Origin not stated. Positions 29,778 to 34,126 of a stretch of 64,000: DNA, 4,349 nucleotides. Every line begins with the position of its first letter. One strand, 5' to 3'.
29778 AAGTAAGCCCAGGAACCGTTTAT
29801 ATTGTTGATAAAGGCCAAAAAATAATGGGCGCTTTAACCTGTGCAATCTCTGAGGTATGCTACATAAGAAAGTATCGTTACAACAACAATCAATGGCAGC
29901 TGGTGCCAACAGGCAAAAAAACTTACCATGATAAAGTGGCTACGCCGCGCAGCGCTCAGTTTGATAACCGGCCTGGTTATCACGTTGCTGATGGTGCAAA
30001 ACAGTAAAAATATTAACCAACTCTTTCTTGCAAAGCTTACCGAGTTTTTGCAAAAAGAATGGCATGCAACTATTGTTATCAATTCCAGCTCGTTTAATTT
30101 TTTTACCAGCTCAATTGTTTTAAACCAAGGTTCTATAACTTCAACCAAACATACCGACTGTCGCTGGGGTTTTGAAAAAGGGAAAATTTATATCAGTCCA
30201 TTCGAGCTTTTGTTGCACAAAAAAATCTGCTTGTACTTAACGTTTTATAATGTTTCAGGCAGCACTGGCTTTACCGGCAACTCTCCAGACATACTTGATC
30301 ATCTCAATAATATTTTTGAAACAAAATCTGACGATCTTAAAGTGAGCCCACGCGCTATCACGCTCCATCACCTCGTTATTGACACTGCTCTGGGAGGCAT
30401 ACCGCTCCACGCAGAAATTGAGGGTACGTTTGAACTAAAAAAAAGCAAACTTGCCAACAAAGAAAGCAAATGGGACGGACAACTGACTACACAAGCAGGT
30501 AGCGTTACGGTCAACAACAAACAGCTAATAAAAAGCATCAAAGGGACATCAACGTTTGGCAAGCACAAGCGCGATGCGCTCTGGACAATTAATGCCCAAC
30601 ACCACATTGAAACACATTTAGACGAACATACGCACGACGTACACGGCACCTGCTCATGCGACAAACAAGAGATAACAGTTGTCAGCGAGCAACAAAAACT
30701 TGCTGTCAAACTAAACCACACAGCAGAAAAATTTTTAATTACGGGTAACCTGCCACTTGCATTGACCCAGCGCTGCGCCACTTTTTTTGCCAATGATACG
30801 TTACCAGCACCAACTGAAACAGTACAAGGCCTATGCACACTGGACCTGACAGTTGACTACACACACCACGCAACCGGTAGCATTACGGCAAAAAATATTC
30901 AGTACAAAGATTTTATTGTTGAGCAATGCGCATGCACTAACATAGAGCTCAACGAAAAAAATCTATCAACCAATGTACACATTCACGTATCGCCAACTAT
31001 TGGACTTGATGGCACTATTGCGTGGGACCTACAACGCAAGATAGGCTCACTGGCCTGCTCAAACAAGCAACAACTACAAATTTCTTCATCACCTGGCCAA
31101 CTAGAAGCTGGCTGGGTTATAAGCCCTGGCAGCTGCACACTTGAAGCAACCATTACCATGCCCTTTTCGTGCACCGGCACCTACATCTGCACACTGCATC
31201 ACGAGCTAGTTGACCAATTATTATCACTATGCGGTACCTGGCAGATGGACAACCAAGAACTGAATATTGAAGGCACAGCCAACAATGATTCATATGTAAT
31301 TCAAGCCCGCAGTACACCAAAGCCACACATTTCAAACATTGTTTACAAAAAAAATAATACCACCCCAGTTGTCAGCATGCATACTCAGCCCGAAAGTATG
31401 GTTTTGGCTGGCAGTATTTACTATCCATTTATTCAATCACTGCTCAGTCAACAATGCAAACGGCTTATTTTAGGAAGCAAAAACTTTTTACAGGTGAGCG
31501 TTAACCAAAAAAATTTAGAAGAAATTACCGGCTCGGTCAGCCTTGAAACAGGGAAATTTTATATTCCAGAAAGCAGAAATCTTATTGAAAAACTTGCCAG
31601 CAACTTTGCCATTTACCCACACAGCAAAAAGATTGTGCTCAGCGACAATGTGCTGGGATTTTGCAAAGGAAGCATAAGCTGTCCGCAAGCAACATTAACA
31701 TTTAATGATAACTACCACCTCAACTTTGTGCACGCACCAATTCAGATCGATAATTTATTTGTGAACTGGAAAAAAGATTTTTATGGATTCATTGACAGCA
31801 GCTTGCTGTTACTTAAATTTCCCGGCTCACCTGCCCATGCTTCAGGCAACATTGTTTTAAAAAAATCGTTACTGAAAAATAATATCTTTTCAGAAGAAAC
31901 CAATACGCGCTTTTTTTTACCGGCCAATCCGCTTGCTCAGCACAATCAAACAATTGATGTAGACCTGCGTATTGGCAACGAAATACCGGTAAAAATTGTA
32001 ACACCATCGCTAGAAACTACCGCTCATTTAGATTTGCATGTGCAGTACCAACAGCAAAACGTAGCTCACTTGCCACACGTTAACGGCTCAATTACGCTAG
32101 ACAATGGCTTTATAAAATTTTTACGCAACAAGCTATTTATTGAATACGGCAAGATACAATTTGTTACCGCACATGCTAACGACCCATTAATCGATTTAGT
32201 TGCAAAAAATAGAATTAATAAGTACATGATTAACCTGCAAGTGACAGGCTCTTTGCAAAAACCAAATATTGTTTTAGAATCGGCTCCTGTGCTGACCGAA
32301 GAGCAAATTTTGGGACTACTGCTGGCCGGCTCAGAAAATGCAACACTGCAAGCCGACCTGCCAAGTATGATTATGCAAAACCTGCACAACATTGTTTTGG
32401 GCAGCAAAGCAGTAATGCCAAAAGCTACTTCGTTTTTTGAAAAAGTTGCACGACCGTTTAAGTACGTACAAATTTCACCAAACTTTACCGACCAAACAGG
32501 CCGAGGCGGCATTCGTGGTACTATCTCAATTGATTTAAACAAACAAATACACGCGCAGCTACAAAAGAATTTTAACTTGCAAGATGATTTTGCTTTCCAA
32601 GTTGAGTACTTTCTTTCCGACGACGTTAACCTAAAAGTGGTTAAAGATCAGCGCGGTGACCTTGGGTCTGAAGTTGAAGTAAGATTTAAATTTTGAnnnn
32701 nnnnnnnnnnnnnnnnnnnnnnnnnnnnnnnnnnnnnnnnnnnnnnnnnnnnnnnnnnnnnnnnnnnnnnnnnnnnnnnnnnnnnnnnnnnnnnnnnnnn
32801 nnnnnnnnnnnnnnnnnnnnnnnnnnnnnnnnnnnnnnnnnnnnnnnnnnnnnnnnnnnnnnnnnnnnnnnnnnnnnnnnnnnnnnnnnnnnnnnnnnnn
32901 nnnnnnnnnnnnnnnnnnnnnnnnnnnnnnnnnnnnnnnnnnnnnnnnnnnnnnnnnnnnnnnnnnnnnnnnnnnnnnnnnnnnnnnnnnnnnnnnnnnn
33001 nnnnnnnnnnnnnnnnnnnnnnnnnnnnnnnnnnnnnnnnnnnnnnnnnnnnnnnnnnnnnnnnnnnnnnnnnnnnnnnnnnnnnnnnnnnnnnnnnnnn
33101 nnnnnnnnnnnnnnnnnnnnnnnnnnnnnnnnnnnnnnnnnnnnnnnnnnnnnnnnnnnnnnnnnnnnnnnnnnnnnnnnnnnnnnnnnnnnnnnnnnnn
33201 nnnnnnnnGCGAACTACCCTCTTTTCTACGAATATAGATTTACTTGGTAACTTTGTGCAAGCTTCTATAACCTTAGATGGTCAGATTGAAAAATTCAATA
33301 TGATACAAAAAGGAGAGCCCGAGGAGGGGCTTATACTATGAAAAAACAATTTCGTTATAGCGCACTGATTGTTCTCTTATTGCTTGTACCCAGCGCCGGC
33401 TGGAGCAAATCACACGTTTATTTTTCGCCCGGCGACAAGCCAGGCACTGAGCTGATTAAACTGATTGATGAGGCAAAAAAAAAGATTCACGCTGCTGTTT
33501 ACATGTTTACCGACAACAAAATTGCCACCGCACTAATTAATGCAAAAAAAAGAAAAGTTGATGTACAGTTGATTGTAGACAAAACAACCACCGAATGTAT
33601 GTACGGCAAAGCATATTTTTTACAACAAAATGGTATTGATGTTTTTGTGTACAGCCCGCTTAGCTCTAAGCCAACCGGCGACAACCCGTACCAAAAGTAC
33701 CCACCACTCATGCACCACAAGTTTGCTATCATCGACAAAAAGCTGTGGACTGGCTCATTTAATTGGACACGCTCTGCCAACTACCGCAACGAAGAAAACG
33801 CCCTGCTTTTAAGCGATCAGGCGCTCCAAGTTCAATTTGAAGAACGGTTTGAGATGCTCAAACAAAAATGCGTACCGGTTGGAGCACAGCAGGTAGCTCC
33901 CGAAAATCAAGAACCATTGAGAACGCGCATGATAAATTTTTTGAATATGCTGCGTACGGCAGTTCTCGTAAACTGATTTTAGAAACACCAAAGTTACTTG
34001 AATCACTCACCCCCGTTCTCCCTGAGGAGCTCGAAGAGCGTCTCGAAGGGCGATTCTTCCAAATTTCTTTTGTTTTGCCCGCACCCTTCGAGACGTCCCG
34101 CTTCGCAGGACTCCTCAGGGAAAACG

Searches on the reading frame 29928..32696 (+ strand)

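Call 16: search_protein_families(library=pfam, proteins=[window:29928-32696:+], max_evalue=0.001)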
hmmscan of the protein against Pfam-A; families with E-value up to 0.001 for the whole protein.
window:29928-32696:+ (922 aa): 1 family
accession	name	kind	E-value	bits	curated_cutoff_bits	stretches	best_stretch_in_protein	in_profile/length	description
PF04357.19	TamB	-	7.3e-26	91.7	22.4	1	670-922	121-379/381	TamB, inner membrane protein subunit of TAM complex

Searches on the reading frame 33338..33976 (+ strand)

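Call 16: search_protein_families(library=pfam, proteins=[window:33338-33976:+], max_evalue=0.001)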
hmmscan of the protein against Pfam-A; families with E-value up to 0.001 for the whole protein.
window:33338-33976:+ (212 aa): 2 families
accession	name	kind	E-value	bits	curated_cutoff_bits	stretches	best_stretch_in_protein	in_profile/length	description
PF13091.12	PLDc_2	-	1.1e-27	96.9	27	1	39-174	1-131/132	PLD-like domain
PF07894.18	SACK1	-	2.1e-06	27.9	21.4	1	26-174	113-268/274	Scaffolding anchor of CK1 domain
